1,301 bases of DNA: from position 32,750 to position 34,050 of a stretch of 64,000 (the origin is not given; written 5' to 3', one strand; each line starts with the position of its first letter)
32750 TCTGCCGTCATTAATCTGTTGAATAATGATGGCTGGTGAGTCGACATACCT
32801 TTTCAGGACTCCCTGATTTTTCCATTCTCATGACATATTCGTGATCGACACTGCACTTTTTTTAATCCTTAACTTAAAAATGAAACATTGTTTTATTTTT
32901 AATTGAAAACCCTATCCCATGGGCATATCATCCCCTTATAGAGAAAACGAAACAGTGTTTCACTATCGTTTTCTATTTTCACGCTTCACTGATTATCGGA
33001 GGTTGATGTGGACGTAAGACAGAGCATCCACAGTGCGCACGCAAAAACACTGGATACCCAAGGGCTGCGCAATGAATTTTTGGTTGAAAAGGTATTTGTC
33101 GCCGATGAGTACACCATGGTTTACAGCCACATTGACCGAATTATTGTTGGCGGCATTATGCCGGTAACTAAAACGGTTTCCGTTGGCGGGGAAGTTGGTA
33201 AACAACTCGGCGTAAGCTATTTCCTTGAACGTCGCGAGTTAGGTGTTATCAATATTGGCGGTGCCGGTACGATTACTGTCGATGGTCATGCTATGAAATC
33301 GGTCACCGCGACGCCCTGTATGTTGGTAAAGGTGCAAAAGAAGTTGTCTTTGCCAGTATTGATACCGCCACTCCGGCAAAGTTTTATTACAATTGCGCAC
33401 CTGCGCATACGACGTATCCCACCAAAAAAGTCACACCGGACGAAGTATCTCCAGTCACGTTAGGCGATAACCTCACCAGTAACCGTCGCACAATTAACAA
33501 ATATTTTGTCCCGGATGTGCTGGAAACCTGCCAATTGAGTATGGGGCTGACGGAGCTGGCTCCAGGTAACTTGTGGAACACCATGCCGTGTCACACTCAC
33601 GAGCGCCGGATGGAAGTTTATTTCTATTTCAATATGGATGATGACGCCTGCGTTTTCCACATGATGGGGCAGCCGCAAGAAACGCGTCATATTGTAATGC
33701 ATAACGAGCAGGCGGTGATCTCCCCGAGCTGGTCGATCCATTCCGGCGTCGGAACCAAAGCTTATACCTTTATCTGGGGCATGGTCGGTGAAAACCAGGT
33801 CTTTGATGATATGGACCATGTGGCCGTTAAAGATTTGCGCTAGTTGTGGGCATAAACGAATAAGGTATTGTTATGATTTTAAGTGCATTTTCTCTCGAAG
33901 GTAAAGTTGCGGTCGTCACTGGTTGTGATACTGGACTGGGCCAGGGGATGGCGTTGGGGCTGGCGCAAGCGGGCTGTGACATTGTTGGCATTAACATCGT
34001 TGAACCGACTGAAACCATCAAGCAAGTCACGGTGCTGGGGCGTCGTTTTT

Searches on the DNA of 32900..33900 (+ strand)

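Call 3: search_dna_similar(query=window:32900-33900:+, collection=ecoli_genomes, mode=near, max_rows=30)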
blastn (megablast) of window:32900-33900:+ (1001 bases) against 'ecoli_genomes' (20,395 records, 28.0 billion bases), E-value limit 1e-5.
Records with a match: 5418; places in all: 5422; records where one place covers at least 80% of the query: 5418.
Genomes with a match: 5418 of 5426; with a place that covers at least 80% of the query: 5418. Places per genome that has any: lowest 1, median 1, highest 2. On chromosomes: 5421 places; on plasmids: 1.
Best place of each record, by identity: >=99% 102; 95-99% 5316.
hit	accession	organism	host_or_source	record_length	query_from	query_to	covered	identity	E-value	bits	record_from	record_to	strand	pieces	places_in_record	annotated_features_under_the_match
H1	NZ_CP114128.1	Escherichia coli strain PE164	pig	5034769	1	1001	100%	99.9%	0e+0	1844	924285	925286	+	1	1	kduI: 5-dehydro-4-deoxy-D-glucuronate isomerase | kduD: 2-dehydro-3-deoxy-D-gluconate 5-dehydrogenase KduD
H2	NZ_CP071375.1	Escherichia coli strain E105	fish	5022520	1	1001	100%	99.9%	0e+0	1844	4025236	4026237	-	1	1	kduI: 5-dehydro-4-deoxy-D-glucuronate isomerase | kduD: 2-dehydro-3-deoxy-D-gluconate 5-dehydrogenase KduD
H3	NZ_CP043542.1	Escherichia coli strain F2_81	Sus scrofa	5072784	1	1001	100%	99.9%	0e+0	1844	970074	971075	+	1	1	kduI: 5-dehydro-4-deoxy-D-glucuronate isomerase | kduD: 2-dehydro-3-deoxy-D-gluconate 5-dehydrogenase KduD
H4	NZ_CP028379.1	Escherichia coli O145 str. RM9872 strain RM9872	Bos taurus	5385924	1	1001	100%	99.8%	0e+0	1838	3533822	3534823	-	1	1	kduI: 5-dehydro-4-deoxy-D-glucuronate isomerase | kduD: 2-dehydro-3-deoxy-D-gluconate 5-dehydrogenase KduD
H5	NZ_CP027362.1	Escherichia coli strain 95-3192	missing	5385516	1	1001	100%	99.8%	0e+0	1838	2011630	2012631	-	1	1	kduI: 5-dehydro-4-deoxy-D-glucuronate isomerase | kduD: 2-dehydro-3-deoxy-D-gluconate 5-dehydrogenase KduD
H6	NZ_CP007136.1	Escherichia coli O145:H28 str. RM12581 strain RM12581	lettuce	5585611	1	1001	100%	99.8%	0e+0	1838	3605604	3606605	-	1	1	kduI: 5-dehydro-4-deoxy-D-glucuronate isomerase | kduD: 2-dehydro-3-deoxy-D-gluconate 5-dehydrogenase KduD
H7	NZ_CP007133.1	Escherichia coli O145:H28 str. RM12761 strain RM12761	ice cream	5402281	1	1001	100%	99.8%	0e+0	1838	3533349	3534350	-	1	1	kduI: 5-dehydro-4-deoxy-D-glucuronate isomerase | kduD: 2-dehydro-3-deoxy-D-gluconate 5-dehydrogenase KduD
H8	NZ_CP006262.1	Escherichia coli O145:H28 str. RM13516 strain RM13516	Homo sapiens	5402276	1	1001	100%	99.8%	0e+0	1838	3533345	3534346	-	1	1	kduI: 5-dehydro-4-deoxy-D-glucuronate isomerase | kduD: 2-dehydro-3-deoxy-D-gluconate 5-dehydrogenase KduD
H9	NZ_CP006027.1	Escherichia coli O145:H28 str. RM13514 strain RM13514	Homo sapiens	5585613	1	1001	100%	99.8%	0e+0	1838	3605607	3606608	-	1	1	kduI: 5-dehydro-4-deoxy-D-glucuronate isomerase | kduD: 2-dehydro-3-deoxy-D-gluconate 5-dehydrogenase KduD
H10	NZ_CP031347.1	Escherichia coli O145 strain RM9873-C1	cattle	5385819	1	1001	100%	99.8%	0e+0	1838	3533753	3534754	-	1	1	kduI: 5-dehydro-4-deoxy-D-glucuronate isomerase | kduD: 2-dehydro-3-deoxy-D-gluconate 5-dehydrogenase KduD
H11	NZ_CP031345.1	Escherichia coli O145 strain RM12367-C1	creek water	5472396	1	1001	100%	99.8%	0e+0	1838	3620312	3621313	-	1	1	kduI: 5-dehydro-4-deoxy-D-glucuronate isomerase | kduD: 2-dehydro-3-deoxy-D-gluconate 5-dehydrogenase KduD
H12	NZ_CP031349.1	Escherichia coli O145 strain RM9467-C1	Cattle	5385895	1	1001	100%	99.8%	0e+0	1838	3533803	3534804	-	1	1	kduI: 5-dehydro-4-deoxy-D-glucuronate isomerase | kduD: 2-dehydro-3-deoxy-D-gluconate 5-dehydrogenase KduD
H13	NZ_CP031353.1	Escherichia coli O145 strain RM9154-C1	Cattle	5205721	1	1001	100%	99.8%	0e+0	1838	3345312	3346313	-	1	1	kduI: 5-dehydro-4-deoxy-D-glucuronate isomerase | kduD: 2-dehydro-3-deoxy-D-gluconate 5-dehydrogenase KduD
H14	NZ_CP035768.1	Escherichia coli O145 strain RM11626-C1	Cattle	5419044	1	1001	100%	99.8%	0e+0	1838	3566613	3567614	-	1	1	kduI: 5-dehydro-4-deoxy-D-glucuronate isomerase | kduD: 2-dehydro-3-deoxy-D-gluconate 5-dehydrogenase KduD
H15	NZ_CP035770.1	Escherichia coli O145 strain RM8988-C1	Cattle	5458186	1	1001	100%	99.8%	0e+0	1838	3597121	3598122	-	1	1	kduI: 5-dehydro-4-deoxy-D-glucuronate isomerase | kduD: 2-dehydro-3-deoxy-D-gluconate 5-dehydrogenase KduD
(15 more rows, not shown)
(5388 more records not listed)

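Call 6: get_annotated_region(hit=H1, flank=3000)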
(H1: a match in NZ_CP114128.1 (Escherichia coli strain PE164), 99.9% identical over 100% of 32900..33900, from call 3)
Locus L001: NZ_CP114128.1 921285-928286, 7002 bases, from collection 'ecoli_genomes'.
description: Escherichia coli strain PE164 chromosome, complete genome
organism: Escherichia coli strain PE164 (NCBI taxid 562)
replicon: chromosome; assembly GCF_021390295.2
host: pig; source: diarrhea and blood; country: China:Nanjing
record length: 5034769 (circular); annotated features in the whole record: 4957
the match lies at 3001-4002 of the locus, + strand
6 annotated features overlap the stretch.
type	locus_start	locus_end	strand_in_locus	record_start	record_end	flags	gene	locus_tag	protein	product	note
CDS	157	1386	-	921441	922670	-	yqeG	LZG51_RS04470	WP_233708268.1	amino acid permease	-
CDS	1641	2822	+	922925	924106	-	yqeF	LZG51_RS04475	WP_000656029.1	acetyl-CoA C-acetyltransferase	-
CDS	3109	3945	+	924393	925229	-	kduI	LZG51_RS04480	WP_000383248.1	5-dehydro-4-deoxy-D-glucuronate isomerase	-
CDS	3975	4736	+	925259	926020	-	kduD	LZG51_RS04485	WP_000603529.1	2-dehydro-3-deoxy-D-gluconate 5-dehydrogenase KduD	-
CDS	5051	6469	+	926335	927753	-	araE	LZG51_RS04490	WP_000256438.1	arabinose-proton symporter AraE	-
CDS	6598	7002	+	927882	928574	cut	ygeA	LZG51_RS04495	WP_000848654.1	amino acid racemase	-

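Call 7: get_annotated_region(hit=H4, flank=500)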
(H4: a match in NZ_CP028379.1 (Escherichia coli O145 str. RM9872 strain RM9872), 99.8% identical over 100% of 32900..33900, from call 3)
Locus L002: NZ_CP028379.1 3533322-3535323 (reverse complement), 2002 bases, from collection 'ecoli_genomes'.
description: Escherichia coli O145 str. RM9872 chromosome, complete genome
organism: Escherichia coli O145 str. RM9872 strain RM9872 (NCBI taxid 1055544)
replicon: chromosome; assembly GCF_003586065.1
host: Bos taurus; source: feces; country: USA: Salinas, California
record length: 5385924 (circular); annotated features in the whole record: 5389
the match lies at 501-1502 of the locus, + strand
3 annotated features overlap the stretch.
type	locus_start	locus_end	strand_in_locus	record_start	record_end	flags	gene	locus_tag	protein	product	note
CDS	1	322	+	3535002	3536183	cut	yqeF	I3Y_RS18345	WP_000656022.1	acetyl-CoA C-acetyltransferase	-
CDS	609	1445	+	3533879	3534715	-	kduI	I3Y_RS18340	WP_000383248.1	5-dehydro-4-deoxy-D-glucuronate isomerase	-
CDS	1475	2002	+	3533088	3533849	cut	kduD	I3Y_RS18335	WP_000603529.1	2-dehydro-3-deoxy-D-gluconate 5-dehydrogenase KduD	-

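Call 34: search_dna_similar(query=window:33258-33318:+, collection=ecoli_genomes, mode=near, max_rows=6)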
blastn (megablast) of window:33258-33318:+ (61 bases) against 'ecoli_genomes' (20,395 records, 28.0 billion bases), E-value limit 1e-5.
Records with a match: 5179; places in all: 5181; records where one place covers at least 80% of the query: 5179.
Genomes with a match: 5179 of 5426; with a place that covers at least 80% of the query: 5179. Places per genome that has any: lowest 1, median 1, highest 2. On chromosomes: 5180 places; on plasmids: 1.
Best place of each record, by identity: 95-99% 5179.
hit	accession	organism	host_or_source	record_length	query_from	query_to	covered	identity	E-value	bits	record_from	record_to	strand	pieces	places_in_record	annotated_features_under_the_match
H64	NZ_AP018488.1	Escherichia coli O157:H7 strain PV15-279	Homo sapiens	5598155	1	61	100%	98.4%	2e-21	108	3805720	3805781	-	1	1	kduI: 5-dehydro-4-deoxy-D-glucuronate isomerase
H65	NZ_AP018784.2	Escherichia coli strain SK1144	-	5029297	1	61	100%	98.4%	2e-21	108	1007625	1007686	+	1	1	kduI: 5-dehydro-4-deoxy-D-glucuronate isomerase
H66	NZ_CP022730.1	Escherichia coli strain SA186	Homo sapiens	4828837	1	61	100%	98.4%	2e-21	108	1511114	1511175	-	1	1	kduI: 5-dehydro-4-deoxy-D-glucuronate isomerase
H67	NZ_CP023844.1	Escherichia coli strain 4/1-1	Homo sapiens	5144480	1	61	100%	98.4%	2e-21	108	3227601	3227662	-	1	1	kduI: 5-dehydro-4-deoxy-D-glucuronate isomerase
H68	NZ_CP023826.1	Escherichia coli strain 4/4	Homo sapiens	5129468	1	61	100%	98.4%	2e-21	108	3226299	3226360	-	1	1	kduI: 5-dehydro-4-deoxy-D-glucuronate isomerase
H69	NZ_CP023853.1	Escherichia coli strain 2/0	Homo sapiens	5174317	1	61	100%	98.4%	2e-21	108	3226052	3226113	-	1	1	kduI: 5-dehydro-4-deoxy-D-glucuronate isomerase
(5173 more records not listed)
